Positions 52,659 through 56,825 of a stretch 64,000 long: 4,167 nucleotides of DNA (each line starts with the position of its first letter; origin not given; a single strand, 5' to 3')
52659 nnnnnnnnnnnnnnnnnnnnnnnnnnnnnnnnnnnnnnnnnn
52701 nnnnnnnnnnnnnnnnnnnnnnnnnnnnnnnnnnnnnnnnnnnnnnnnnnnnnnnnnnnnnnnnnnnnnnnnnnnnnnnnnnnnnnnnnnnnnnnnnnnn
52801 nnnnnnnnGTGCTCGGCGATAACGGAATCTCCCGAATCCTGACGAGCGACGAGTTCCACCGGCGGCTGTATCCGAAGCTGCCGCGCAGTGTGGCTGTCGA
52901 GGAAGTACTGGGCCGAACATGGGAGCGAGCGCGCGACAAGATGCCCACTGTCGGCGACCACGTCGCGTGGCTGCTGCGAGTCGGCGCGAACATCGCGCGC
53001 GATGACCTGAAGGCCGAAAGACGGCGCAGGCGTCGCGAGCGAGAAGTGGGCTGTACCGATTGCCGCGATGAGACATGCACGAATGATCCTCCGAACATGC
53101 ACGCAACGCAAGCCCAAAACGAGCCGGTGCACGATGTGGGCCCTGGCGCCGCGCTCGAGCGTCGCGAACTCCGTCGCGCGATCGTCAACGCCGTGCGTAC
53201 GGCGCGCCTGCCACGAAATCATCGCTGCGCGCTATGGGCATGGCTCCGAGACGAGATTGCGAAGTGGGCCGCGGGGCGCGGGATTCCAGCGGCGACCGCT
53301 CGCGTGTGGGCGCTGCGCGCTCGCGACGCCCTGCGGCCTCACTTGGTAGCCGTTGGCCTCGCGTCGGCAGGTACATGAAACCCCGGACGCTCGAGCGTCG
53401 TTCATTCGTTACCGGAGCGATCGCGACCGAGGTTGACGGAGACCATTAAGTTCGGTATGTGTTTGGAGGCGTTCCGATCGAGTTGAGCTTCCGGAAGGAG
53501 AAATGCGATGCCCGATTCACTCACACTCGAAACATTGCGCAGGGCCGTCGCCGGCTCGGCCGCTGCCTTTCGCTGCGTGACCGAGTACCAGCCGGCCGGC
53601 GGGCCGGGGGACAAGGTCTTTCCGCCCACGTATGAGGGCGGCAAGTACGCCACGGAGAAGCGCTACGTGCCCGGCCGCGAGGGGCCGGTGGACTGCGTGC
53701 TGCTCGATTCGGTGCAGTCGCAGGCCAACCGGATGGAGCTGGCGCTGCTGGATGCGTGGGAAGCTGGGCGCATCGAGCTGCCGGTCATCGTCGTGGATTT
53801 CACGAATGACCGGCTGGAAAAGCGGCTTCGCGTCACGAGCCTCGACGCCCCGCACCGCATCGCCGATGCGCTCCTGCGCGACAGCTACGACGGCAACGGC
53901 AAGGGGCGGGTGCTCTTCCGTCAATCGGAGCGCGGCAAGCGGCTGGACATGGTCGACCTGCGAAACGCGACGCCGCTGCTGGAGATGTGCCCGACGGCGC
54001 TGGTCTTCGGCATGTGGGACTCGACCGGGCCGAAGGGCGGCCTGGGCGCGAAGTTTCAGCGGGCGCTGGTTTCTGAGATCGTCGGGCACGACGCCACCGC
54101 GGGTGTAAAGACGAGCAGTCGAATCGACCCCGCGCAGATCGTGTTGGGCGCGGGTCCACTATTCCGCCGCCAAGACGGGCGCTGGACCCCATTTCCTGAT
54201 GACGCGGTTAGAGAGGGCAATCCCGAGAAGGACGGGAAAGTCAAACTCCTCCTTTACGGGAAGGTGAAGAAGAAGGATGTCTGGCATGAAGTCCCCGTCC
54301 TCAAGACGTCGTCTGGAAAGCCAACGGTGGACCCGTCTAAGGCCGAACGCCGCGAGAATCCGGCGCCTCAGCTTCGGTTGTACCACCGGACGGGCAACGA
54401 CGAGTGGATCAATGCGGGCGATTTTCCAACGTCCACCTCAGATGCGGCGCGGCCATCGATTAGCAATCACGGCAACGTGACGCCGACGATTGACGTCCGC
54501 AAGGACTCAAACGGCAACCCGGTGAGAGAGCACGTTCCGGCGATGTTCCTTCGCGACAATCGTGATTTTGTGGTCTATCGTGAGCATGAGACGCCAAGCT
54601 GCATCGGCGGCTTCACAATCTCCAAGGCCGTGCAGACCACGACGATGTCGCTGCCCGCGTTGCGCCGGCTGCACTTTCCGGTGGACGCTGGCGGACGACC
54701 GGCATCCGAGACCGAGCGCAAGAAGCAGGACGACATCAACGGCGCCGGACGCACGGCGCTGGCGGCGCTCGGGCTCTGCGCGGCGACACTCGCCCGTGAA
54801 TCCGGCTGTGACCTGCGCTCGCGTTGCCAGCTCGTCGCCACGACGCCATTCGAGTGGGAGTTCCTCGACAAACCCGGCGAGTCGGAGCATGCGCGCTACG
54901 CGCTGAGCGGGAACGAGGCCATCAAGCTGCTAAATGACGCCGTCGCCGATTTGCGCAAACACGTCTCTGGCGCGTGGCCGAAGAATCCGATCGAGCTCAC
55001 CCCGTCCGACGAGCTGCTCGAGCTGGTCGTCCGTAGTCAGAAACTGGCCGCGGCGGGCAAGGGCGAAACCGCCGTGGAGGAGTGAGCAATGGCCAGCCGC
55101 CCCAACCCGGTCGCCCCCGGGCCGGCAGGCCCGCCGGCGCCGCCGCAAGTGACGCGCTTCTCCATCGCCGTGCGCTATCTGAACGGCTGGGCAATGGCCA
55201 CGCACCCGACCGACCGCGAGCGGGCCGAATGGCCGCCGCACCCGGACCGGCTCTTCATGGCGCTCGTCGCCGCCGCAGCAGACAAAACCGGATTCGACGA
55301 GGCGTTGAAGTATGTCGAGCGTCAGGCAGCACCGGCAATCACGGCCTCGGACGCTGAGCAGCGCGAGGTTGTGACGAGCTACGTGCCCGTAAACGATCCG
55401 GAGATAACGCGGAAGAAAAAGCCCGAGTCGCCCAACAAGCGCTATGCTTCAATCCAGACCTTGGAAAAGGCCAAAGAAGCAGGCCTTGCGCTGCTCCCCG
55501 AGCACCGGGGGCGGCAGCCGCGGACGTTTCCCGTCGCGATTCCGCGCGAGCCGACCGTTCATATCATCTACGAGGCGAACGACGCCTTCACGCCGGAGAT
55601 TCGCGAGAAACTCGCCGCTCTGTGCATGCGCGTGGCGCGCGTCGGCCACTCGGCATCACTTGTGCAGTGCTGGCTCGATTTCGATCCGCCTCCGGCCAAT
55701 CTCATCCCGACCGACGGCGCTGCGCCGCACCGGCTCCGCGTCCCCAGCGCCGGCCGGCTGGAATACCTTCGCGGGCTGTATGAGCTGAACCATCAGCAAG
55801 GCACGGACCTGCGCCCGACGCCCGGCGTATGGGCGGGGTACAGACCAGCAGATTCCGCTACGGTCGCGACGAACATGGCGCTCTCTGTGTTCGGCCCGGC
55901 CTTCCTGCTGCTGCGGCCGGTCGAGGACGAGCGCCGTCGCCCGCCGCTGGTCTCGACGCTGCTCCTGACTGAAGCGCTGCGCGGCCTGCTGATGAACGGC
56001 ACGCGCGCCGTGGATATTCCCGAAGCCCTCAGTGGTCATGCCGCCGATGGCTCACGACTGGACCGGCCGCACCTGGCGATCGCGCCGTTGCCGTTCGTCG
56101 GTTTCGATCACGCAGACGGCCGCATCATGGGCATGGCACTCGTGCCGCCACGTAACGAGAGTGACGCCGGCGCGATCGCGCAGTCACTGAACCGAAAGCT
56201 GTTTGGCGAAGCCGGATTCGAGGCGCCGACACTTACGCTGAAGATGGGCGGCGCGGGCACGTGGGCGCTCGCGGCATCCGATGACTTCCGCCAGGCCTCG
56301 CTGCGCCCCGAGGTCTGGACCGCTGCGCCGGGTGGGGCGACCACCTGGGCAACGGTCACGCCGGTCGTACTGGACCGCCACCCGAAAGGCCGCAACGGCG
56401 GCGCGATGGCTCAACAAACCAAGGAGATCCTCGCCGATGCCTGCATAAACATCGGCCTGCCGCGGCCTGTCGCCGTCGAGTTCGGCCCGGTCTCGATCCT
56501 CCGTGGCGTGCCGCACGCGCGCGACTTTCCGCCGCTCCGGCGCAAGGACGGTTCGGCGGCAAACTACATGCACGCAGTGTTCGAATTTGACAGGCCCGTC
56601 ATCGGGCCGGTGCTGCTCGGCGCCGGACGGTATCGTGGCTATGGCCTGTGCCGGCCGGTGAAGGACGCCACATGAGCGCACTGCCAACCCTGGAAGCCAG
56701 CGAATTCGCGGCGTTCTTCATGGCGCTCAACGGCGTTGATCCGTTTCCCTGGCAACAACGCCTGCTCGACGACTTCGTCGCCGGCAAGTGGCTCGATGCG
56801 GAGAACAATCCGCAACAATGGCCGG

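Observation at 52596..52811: Degenerate mini-array whose pseudo-spacer seed-matches the promoter/5'UTR of the adjacent sigma-like gene: candidate Cascade-guiding regulatory RNA (CreA/CreR-like) in a type I-G/I-U-like locus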

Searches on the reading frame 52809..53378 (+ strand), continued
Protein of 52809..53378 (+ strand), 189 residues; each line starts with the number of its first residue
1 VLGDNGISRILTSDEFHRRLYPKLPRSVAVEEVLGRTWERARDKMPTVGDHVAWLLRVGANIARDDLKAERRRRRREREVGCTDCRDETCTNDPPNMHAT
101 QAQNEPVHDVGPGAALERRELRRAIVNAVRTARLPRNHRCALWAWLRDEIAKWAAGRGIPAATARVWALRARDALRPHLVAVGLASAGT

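Call 53: find_homologous_proteins(query=A1, max_evalue=0.001)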
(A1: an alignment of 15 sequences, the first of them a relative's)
Query A1 (15 sequences) (189 aa, profile of the alignment): 40 proteins with E <= 0.001 among 8000 candidates.
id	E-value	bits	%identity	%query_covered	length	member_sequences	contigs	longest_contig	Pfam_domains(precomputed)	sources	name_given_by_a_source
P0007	1.3e-89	317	65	97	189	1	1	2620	-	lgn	-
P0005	3.5e-89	316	67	99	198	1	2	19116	-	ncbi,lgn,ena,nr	ncbi:MAG: hypothetical protein F9K17_12655 [Phycisphaerae bacterium]|nr:MAG: hypothetical protein F9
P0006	1.4e-88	314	67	94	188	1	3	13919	-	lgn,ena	-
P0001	1.6e-87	310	100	100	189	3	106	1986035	-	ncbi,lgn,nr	ncbi:MAG: hypothetical protein LC135_09915 [Phycisphaerae bacterium]|nr:hypothetical protein [Phycis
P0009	1.7e-87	310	65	98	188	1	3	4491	-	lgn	-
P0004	6.9e-87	308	66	97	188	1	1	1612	-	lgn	-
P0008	1.4e-85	304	65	98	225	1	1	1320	-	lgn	-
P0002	1.7e-85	304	77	95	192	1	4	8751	-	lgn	-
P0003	5.1e-85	302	69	98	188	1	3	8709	-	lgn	-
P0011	1.8e-81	290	57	99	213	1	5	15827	-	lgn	-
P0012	1.7e-80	287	57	95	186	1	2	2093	-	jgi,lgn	jgi:DNA-directed RNA polymerase specialized sigma24 family protein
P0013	1.2e-74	268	52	97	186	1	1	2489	-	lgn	-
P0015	1.2e-63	232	49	70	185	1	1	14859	-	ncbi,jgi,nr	ncbi:MAG: hypothetical protein MUC88_17055 [Planctomycetes bacterium]|jgi:DNA-directed RNA polymeras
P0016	2.3e-63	231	41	93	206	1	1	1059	-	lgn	-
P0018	9.9e-46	174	41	70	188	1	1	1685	-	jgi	jgi:DNA-directed RNA polymerase specialized sigma24 family protein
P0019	3.1e-45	172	36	94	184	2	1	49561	-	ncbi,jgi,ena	-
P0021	9.5e-44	167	58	39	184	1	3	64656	-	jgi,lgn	jgi:DNA-directed RNA polymerase specialized sigma24 family protein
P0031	6.4e-38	148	41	69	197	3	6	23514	-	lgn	-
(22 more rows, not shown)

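Call 54: find_encoding_contigs(protein=P0021, flank=6000, max_places=1)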
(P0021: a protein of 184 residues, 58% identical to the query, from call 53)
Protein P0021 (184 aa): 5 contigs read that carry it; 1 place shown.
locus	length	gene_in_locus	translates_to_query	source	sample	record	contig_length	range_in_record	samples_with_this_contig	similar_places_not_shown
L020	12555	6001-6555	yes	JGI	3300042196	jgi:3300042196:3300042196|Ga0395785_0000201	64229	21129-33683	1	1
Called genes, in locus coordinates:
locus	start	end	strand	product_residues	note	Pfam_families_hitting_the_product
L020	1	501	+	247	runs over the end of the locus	PF20260:PUA_4, PF04452:Methyltrans_RNA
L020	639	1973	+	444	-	PF03447:NAD_binding_3, PF00742:Homoserine_dh, PF01842:ACT (weak)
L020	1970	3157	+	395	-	PF01676:Metalloenzyme, PF10143:PhosphMutase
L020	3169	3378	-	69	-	-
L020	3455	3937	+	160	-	-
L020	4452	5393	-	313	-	PF18899:DUF5655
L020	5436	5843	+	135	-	-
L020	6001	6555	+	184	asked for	-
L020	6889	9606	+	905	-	PF00270:DEAD (weak), PF04851:ResIII (weak), PF00271:Helicase_C (weak), PF22590:Cas3-like_C_2, PF18019:Cas3_HD (weak)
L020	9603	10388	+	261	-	-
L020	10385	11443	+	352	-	PF09617:Cas_GSU0053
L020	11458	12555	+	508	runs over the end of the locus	PF09609:Cas_GSU0054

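Call 55: find_encoding_contigs(protein=P0019, flank=6000, max_places=1)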
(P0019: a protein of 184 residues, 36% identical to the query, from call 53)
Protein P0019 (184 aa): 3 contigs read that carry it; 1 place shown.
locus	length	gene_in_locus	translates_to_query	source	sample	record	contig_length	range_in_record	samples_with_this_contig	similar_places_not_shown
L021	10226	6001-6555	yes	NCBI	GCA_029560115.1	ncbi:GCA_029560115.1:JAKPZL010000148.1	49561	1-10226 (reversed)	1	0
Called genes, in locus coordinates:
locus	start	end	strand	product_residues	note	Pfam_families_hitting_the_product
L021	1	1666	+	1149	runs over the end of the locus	PF03958:Secretin_N, PF00263:Secretin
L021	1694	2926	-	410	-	PF00082:Peptidase_S8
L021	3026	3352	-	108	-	PF01880:Desulfoferrodox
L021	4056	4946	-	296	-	-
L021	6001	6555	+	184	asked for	-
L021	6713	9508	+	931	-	PF04851:ResIII (weak), PF00271:Helicase_C (faint), PF22590:Cas3-like_C_2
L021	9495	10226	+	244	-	?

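Call 56: find_encoding_contigs(protein=P0031, flank=6000, max_places=1)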
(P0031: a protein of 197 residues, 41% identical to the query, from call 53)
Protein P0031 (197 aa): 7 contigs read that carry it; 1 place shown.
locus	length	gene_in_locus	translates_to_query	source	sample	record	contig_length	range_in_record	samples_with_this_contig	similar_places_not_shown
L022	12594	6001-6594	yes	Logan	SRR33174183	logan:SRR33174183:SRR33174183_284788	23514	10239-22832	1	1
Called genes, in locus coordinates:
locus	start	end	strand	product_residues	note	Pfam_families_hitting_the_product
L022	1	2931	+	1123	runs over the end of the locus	PF00069:Pkinase, PF07714:PK_Tyr_Ser-Thr, PF23381:Beta-prop_IFT122_1st, PF23414:Beta-prop_EML_2, PF24105:Beta-prop_CAF1B_HIR1, PF24782:WD40_MABP1-WDR62_2nd, PF24805:EIF3I, PF24807:WD40_CDC20-Fz, +107 more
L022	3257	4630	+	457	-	-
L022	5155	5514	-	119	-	-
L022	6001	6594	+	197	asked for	-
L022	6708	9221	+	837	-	PF00270:DEAD (faint), PF04851:ResIII (weak), PF00271:Helicase_C (weak), PF22590:Cas3-like_C_2, PF18019:Cas3_HD (weak)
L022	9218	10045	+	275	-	-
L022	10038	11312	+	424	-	PF09617:Cas_GSU0053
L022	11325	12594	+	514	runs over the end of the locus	PF09609:Cas_GSU0054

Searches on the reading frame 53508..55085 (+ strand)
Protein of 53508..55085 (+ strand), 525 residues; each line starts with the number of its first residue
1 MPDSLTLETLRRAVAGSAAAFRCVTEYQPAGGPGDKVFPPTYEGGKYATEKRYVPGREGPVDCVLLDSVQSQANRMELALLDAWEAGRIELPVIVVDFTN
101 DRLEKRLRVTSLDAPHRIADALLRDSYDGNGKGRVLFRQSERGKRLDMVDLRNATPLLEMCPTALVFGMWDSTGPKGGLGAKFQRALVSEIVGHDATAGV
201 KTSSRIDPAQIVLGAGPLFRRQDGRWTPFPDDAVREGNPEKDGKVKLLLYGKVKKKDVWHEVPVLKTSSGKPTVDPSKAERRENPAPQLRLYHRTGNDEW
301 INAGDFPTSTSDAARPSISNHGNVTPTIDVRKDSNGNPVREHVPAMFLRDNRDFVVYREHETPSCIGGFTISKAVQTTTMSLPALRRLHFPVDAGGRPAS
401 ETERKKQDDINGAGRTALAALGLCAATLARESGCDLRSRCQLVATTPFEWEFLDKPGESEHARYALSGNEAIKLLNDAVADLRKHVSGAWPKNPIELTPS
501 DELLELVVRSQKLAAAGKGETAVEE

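Call 5: search_protein_families(library=pfam, proteins=[window:53508-55085:+], max_evalue=0.01)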
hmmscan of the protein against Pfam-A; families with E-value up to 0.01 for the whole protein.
window:53508-55085:+ (525 aa): 1 family
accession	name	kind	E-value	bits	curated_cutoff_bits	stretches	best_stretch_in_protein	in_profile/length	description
PF09617.15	Cas_GSU0053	-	1.4e-52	178.5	25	1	23-196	3-166/168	CRISPR-associated protein GSU0053 (Cas_GSU0053)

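Call 6: search_protein_families(library=ncbifam, proteins=[window:53508-55085:+], max_evalue=0.1)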
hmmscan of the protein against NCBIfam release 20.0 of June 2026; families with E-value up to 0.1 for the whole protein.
window:53508-55085:+ (525 aa): 1 family
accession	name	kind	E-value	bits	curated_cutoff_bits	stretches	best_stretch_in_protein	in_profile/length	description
TIGR02570.1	cas7_GSU0053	equivalog_domain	1.4e-17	64.1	38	1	26-196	8-171/178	type I-G CRISPR-associated RAMP protein Csb1/Cas7g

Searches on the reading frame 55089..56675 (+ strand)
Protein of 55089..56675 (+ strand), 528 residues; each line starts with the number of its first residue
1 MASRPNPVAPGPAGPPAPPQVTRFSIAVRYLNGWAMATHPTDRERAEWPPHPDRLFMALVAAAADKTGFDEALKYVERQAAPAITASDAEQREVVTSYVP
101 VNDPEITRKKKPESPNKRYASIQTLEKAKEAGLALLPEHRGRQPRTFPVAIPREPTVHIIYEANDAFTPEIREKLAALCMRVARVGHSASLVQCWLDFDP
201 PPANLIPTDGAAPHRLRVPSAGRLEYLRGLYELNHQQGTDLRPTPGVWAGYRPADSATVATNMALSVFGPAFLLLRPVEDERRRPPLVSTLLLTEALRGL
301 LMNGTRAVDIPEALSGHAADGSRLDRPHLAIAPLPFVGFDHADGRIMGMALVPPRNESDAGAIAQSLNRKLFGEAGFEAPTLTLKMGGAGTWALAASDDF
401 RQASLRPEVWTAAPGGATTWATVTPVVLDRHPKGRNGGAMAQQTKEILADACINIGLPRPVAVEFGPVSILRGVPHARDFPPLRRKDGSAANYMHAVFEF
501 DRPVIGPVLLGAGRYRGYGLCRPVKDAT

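Call 5: search_protein_families(library=pfam, proteins=[window:55089-56675:+], max_evalue=0.01)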
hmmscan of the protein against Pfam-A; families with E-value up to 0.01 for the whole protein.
window:55089-56675:+ (528 aa): 1 family
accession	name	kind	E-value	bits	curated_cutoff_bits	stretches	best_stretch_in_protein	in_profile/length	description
PF09609.15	Cas_GSU0054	-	5e-23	82.1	21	1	39-523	29-552/552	CRISPR-associated protein, GSU0054 family (Cas_GSU0054)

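Call 6: search_protein_families(library=ncbifam, proteins=[window:55089-56675:+], max_evalue=0.1)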
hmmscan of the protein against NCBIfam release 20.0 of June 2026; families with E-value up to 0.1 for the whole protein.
window:55089-56675:+ (528 aa): 1 family
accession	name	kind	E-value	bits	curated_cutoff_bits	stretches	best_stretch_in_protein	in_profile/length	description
TIGR02165.1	cas5_6_GSU0054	equivalog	1.7e-85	288.1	45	1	24-524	2-492/492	type I-G CRISPR-associated protein Csb2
